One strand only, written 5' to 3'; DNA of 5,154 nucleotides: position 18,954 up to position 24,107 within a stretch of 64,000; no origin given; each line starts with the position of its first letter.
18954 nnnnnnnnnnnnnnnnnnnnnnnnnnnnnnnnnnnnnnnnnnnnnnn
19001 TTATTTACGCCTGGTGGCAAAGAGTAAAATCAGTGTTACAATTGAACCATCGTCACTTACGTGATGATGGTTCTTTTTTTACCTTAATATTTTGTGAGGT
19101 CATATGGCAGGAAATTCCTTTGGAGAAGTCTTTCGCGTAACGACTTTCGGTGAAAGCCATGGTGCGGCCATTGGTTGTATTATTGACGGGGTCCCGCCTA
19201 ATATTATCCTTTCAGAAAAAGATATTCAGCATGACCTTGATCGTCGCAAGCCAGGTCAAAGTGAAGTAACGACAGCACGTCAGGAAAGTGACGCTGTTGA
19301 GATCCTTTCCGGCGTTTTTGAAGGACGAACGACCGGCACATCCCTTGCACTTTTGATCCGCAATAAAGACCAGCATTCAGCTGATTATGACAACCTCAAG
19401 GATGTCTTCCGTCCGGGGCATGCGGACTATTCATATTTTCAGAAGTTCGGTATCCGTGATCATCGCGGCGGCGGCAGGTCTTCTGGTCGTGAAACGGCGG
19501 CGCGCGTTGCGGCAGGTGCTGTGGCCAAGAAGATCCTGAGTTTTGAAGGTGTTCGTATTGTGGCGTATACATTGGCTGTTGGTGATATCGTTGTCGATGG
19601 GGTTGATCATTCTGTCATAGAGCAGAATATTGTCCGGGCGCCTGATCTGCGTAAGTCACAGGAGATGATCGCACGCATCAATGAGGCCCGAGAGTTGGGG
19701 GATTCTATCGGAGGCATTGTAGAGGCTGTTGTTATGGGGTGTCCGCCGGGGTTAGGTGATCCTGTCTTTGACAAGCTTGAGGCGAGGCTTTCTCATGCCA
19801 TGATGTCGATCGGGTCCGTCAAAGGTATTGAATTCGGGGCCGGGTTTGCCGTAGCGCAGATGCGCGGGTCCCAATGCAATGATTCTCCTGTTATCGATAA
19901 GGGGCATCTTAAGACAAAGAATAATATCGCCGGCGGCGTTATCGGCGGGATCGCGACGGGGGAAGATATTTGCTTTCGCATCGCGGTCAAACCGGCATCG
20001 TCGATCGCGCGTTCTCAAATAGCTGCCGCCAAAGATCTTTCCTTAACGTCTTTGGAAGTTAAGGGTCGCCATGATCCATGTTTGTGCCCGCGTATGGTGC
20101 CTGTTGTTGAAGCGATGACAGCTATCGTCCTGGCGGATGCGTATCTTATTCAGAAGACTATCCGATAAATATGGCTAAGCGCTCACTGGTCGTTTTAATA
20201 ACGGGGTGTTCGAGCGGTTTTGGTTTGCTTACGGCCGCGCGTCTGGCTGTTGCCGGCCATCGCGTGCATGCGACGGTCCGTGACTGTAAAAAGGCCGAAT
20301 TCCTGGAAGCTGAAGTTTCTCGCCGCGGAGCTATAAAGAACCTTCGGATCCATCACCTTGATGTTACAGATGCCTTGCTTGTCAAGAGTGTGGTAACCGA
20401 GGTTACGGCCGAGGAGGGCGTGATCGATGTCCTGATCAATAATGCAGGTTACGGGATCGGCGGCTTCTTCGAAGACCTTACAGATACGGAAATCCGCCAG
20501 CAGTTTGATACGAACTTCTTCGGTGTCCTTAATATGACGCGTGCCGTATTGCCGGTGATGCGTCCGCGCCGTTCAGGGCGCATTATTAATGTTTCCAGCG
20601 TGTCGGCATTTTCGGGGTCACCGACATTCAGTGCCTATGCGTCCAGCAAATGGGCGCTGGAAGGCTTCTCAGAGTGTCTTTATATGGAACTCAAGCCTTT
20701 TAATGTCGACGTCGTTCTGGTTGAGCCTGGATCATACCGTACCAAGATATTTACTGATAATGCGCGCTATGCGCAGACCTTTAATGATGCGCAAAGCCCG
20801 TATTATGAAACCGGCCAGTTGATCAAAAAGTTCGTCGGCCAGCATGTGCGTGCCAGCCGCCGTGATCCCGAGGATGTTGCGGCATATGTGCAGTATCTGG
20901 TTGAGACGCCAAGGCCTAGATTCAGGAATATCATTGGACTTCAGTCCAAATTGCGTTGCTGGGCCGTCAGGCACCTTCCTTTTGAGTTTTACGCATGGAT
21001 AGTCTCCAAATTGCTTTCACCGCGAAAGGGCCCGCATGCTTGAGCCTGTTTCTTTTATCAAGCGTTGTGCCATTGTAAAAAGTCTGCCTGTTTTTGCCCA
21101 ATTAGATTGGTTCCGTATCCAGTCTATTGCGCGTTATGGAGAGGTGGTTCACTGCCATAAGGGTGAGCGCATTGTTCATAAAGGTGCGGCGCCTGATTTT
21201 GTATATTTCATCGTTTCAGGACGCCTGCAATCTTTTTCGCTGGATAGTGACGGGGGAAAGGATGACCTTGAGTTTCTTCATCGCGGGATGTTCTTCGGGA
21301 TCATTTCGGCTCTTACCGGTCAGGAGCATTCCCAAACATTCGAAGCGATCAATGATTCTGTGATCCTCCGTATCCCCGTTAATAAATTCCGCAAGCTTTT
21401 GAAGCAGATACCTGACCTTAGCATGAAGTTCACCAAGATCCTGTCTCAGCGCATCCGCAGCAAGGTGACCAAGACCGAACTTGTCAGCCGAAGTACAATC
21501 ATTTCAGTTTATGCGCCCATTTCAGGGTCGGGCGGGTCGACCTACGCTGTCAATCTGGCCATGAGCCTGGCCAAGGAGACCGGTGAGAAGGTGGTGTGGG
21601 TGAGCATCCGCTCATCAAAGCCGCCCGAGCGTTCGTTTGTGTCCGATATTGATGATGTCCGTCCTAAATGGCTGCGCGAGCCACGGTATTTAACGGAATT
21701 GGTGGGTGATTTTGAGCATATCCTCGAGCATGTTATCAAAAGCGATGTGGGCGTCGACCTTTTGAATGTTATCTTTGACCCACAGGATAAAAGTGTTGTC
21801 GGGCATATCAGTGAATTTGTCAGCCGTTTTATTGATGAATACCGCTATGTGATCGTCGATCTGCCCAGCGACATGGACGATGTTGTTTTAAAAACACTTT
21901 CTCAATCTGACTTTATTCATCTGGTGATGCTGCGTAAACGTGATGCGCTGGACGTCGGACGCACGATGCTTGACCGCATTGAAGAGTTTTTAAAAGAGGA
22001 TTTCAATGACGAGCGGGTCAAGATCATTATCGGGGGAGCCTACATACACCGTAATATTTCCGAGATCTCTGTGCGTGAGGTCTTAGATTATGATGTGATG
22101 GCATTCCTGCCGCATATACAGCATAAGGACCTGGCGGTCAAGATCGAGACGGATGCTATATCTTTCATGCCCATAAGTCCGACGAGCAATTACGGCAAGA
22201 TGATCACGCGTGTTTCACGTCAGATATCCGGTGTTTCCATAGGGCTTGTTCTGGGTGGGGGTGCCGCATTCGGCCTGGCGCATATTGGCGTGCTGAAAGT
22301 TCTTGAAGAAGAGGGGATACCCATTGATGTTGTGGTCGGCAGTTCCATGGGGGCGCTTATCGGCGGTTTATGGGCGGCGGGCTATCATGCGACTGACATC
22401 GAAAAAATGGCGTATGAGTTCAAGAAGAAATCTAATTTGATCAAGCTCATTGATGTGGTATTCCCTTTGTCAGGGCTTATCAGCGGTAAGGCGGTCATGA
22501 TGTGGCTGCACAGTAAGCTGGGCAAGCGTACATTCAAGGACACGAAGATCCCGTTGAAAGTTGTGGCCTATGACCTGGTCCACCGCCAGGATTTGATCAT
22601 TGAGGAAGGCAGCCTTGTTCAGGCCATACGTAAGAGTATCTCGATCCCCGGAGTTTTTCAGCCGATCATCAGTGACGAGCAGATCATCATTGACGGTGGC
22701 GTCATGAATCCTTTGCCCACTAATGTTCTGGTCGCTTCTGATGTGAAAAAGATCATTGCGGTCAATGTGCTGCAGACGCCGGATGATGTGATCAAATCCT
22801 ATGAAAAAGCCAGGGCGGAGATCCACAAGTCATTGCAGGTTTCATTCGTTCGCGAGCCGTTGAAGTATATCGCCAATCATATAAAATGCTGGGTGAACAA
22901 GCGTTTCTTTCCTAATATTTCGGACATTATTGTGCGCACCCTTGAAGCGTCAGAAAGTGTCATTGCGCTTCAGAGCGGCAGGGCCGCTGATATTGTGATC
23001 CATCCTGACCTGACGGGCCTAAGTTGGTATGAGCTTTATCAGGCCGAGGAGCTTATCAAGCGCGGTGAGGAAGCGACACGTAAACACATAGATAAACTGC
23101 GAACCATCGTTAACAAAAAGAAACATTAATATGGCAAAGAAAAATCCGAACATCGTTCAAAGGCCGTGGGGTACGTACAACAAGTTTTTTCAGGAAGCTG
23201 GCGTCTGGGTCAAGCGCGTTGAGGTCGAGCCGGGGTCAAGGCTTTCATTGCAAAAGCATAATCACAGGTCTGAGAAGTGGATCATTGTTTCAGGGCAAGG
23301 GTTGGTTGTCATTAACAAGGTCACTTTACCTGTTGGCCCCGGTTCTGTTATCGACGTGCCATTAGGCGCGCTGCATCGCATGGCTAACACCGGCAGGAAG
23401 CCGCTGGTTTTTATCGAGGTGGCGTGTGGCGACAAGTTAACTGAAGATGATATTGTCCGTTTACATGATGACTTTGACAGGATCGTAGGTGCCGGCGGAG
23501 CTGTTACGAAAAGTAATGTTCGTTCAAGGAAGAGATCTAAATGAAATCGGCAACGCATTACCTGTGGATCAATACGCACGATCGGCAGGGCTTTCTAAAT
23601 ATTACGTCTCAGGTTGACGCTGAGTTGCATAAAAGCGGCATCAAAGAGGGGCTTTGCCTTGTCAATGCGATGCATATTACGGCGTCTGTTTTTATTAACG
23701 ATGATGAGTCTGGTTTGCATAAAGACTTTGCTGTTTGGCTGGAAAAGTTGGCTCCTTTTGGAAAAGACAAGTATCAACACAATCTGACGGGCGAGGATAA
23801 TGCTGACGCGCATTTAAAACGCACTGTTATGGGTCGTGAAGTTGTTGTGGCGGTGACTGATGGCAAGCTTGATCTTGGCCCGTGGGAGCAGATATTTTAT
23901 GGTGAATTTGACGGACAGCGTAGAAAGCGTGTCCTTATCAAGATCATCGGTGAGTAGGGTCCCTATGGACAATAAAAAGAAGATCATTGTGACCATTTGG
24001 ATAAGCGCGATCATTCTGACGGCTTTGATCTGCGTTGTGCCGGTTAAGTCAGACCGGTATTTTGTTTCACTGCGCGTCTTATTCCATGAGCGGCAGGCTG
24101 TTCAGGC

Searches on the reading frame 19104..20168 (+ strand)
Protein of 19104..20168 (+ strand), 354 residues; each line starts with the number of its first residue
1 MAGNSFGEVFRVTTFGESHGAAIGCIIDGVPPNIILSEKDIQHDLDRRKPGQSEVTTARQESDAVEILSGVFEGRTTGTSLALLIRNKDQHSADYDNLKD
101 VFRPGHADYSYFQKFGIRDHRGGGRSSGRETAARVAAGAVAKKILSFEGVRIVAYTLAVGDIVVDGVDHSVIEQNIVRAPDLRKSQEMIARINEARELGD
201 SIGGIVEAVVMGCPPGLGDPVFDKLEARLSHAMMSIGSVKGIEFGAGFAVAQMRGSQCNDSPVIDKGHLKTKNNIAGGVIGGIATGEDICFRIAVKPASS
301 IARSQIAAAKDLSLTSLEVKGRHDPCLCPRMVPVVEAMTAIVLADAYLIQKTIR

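Call 30: search_protein_families(library=pfam, proteins=[window:19104-20168:+], max_evalue=0.00001)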
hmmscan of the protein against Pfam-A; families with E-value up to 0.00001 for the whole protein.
window:19104-20168:+ (354 aa): 1 family
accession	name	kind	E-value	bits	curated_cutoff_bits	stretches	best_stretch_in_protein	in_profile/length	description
PF01264.26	Chorismate_synt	-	5.1e-135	449.8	27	1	10-348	1-327/327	Chorismate synthase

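Call 50: find_homologous_proteins(query=window:19104-20168:+, max_evalue=1e-50)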
Query window:19104-20168:+ (354 aa): 7999 proteins with E <= 1e-50 among 8000 candidates; the best 120 are listed.
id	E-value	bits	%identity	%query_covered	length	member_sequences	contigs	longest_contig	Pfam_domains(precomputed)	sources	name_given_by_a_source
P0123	4.9e-229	777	100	100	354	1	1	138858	PF01264.27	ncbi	-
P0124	5.0e-209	712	88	100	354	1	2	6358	PF01264.27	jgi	jgi:chorismate synthase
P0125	1.7e-208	710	89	100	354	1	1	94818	PF01264.27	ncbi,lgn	-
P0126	1.2e-202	691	86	100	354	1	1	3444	PF01264.27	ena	-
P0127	1.3e-186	638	79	100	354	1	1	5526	PF01264.27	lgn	-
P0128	3.7e-185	633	78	100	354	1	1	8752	PF01264.27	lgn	-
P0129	3.8e-185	633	78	100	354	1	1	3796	PF01264.27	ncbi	-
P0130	2.0e-183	627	78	100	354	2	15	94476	PF01264.27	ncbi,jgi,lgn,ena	-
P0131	1.5e-182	625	78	100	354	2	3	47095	PF01264.27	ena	-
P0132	5.7e-182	623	76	100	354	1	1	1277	PF01264.27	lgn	-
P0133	9.5e-182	622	76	100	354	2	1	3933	PF01264.27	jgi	jgi:chorismate synthase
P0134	4.1e-181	620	76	100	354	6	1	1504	PF01264.27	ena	-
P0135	5.3e-180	616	75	100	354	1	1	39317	PF01264.27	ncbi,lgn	-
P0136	7.3e-179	612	75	100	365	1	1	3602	PF01264.27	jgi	jgi:chorismate synthase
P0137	1.2e-177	608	76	100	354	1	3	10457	PF01264.27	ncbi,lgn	ncbi:MAG: chorismate synthase [Candidatus Omnitrophota bacterium]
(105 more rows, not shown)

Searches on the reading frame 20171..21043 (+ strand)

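Call 30: search_protein_families(library=pfam, proteins=[window:20171-21043:+], max_evalue=0.00001)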
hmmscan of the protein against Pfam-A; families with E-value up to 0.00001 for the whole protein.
window:20171-21043:+ (290 aa): 3 families
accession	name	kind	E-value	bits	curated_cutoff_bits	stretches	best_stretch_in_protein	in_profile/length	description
PF00106.31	adh_short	-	5.9e-49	166.6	26.6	1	7-196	2-189/195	short chain dehydrogenase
PF13561.12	adh_short_C2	-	2.6e-31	109.5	27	1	14-206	3-195/236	Enoyl-(Acyl carrier protein) reductase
PF08659.16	KR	-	6.2e-11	43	22.6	1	8-168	3-161/180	KR domain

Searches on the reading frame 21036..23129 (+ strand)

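Call 30: search_protein_families(library=pfam, proteins=[window:21036-23129:+], max_evalue=0.00001)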
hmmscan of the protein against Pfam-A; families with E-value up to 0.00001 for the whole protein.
window:21036-23129:+ (697 aa): 2 families
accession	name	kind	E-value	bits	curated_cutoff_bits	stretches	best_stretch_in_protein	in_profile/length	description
PF01734.28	Patatin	-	3.2e-28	99.7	27.7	1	404-565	1-190/191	Patatin-like phospholipase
PF00027.35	cNMP_binding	-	7.3e-19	68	27.5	1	38-124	2-88/89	Cyclic nucleotide-binding domain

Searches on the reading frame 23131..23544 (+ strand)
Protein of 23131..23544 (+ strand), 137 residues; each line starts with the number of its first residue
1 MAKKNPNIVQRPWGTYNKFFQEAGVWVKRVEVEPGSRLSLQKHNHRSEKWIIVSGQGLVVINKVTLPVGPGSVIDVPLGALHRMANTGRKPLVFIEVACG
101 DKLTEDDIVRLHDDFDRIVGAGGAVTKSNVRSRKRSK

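Call 30: search_protein_families(library=pfam, proteins=[window:23131-23544:+], max_evalue=0.00001)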
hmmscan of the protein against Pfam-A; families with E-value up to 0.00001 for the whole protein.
window:23131-23544:+ (137 aa): 2 families
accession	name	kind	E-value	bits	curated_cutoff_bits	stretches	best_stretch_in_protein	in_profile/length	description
PF01050.24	MannoseP_isomer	-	3.4e-30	105.1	23.6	1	8-113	11-116/116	Mannose-6-phosphate isomerase C-terminal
PF07883.17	Cupin_2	-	6.2e-11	42.3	27.2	1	29-97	2-69/70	Cupin domain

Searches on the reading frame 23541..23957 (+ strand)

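Call 30: search_protein_families(library=pfam, proteins=[window:23541-23957:+], max_evalue=0.00001)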
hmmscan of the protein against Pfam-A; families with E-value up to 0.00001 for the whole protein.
window:23541-23957:+ (138 aa): 1 family
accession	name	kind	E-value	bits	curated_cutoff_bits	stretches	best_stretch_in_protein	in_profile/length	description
PF01894.22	UPF0047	-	3.4e-38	130.8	27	1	20-135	1-117/117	Uncharacterised protein family UPF0047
